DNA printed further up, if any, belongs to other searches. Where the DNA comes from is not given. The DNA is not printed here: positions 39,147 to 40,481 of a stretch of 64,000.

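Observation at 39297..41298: Three-gene translationally coupled cassette (unknown protein, HNH endonuclease, three-Cys DUF5131/Gp37-Gp68 protein) inserted between traF and traH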

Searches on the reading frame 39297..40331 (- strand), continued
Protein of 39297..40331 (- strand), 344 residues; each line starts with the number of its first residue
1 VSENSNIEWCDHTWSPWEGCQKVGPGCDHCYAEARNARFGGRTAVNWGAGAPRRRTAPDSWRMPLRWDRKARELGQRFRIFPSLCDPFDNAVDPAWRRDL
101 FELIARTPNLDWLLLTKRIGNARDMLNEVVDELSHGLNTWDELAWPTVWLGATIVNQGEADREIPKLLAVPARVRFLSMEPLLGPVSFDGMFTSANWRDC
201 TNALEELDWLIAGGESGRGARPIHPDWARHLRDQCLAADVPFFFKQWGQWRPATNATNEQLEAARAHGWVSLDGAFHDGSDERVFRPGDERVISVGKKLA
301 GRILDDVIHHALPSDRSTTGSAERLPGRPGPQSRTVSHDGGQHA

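Call 84: get_annotated_region(hit=H91, flank=4000)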
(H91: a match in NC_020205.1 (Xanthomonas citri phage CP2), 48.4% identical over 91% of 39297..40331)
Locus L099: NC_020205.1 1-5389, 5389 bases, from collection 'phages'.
description: Xanthomonas citri phage CP2 DNA, complete genome.
organism: Xanthomonas citri phage CP2 (NCBI taxid 1188795)
taxonomy: Viruses; Duplodnaviria; Heunggongvirae; Uroviricota; Caudoviricetes
host: Xanthomonas citri; source: -; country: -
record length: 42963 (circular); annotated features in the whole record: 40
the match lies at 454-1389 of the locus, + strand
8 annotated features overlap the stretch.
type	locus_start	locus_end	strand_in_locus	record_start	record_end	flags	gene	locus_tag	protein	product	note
CDS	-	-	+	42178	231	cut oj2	-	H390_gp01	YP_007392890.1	replication initiation protein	ORF40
CDS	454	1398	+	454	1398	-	-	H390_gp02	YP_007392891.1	hypothetical protein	ORF1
CDS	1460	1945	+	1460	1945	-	-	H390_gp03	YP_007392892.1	NinB/ Orf homologous recombination mediator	ORF2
CDS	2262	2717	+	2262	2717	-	-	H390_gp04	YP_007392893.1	RusA-like Holliday junction resolvase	ORF3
CDS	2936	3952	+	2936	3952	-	-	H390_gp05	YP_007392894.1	hypothetical protein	ORF4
CDS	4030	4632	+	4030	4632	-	-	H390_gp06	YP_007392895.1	endolysin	ORF5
CDS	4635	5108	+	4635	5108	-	-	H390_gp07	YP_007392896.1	hypothetical protein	ORF6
CDS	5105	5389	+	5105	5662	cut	-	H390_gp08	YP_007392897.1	hypothetical protein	ORF7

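Call 85: get_annotated_region(hit=H103, flank=4000)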
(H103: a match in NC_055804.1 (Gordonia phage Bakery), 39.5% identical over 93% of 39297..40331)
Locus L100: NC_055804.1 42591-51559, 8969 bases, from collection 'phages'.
description: Gordonia phage Bakery, complete genome.
organism: Gordonia phage Bakery (NCBI taxid 2591205)
taxonomy: Viruses; Duplodnaviria; Heunggongvirae; Uroviricota; Caudoviricetes; Wizardvirus; Wizardvirus bakery
host: Gordonia terrae 3612; source: soil; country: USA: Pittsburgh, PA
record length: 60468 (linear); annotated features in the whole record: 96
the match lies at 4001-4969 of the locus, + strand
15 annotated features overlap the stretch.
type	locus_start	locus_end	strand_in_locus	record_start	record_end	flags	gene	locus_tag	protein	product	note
CDS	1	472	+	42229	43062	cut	59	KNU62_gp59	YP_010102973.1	exonuclease VIII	-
CDS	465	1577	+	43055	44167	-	60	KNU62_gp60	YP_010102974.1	hypothetical protein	-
CDS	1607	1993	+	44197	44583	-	61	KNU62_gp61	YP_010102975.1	hypothetical protein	-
CDS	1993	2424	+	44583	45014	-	62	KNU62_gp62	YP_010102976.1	hypothetical protein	-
CDS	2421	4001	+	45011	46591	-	63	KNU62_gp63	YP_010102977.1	DNA methyltransferase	-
CDS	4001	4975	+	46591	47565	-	64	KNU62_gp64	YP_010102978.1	hypothetical protein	-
CDS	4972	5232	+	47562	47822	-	65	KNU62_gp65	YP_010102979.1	helix-turn-helix DNA binding domain protein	-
CDS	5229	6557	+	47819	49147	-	66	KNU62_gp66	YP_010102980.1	replication initiation protein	-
CDS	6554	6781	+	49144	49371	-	67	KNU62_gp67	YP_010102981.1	hypothetical protein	-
CDS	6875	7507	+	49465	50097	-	68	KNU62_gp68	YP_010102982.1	RuvC-like Holliday junction resolvase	-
CDS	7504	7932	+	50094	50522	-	69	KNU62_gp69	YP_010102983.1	hypothetical protein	-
CDS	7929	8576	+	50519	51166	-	70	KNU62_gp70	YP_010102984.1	hypothetical protein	-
CDS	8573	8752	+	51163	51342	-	71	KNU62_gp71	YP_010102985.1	hypothetical protein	-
CDS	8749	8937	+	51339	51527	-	72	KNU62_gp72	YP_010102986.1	hypothetical protein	-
CDS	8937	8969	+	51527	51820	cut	73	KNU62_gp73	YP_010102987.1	hypothetical protein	-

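Call 86: get_annotated_region(hit=H32, flank=6000)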
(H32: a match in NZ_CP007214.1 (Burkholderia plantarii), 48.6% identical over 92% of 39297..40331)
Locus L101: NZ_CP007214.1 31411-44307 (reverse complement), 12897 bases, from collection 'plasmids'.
description: Burkholderia plantarii strain ATCC 43733 plasmid bpln_1p, complete sequence
organism: Burkholderia plantarii (NCBI taxid 41899)
taxonomy: Bacteria; Pseudomonadota; Betaproteobacteria; Burkholderiales; Burkholderiaceae; Burkholderia; Burkholderia plantarii
host: -; source: -; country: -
typing (MOB-suite, as given by PLSDB): conjugative; replicon rep_cluster_1107; relaxase MOBF; mating-pair formation MPF_F
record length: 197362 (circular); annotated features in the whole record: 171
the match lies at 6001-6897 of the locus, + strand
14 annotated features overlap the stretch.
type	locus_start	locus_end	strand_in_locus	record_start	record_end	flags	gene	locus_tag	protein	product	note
CDS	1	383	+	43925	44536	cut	-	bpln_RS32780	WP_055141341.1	type IV conjugative transfer system protein TraE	-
CDS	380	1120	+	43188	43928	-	-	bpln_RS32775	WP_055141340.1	type-F conjugative transfer system secretin TraK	-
CDS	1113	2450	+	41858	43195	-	-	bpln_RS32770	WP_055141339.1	TraB/VirB10 family protein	-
CDS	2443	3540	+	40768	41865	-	-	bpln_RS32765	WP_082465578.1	hypothetical protein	-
CDS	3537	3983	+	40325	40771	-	-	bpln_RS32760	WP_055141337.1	HNH endonuclease signature motif containing protein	-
CDS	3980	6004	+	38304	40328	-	-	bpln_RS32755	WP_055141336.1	DNA cytosine methyltransferase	-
CDS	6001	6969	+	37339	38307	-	-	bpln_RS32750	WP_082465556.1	phage Gp37/Gp68 family protein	-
CDS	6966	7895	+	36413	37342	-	-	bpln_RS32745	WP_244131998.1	DsbC family protein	-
CDS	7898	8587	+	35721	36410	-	traV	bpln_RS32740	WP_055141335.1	type IV conjugative transfer system lipoprotein TraV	-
CDS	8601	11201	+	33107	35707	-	traC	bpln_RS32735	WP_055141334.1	type IV secretion system protein TraC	-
CDS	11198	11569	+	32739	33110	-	-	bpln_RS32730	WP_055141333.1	hypothetical protein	-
CDS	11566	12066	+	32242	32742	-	lepB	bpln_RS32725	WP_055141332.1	signal peptidase I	GO:0009306 - protein secretion [Evidence IEA]; GO:0006465 - signal peptide processing [Evidence IEA]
CDS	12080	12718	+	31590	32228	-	traW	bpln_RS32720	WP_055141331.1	type-F conjugative transfer system protein TraW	-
CDS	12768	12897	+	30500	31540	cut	-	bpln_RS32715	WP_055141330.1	hypothetical protein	-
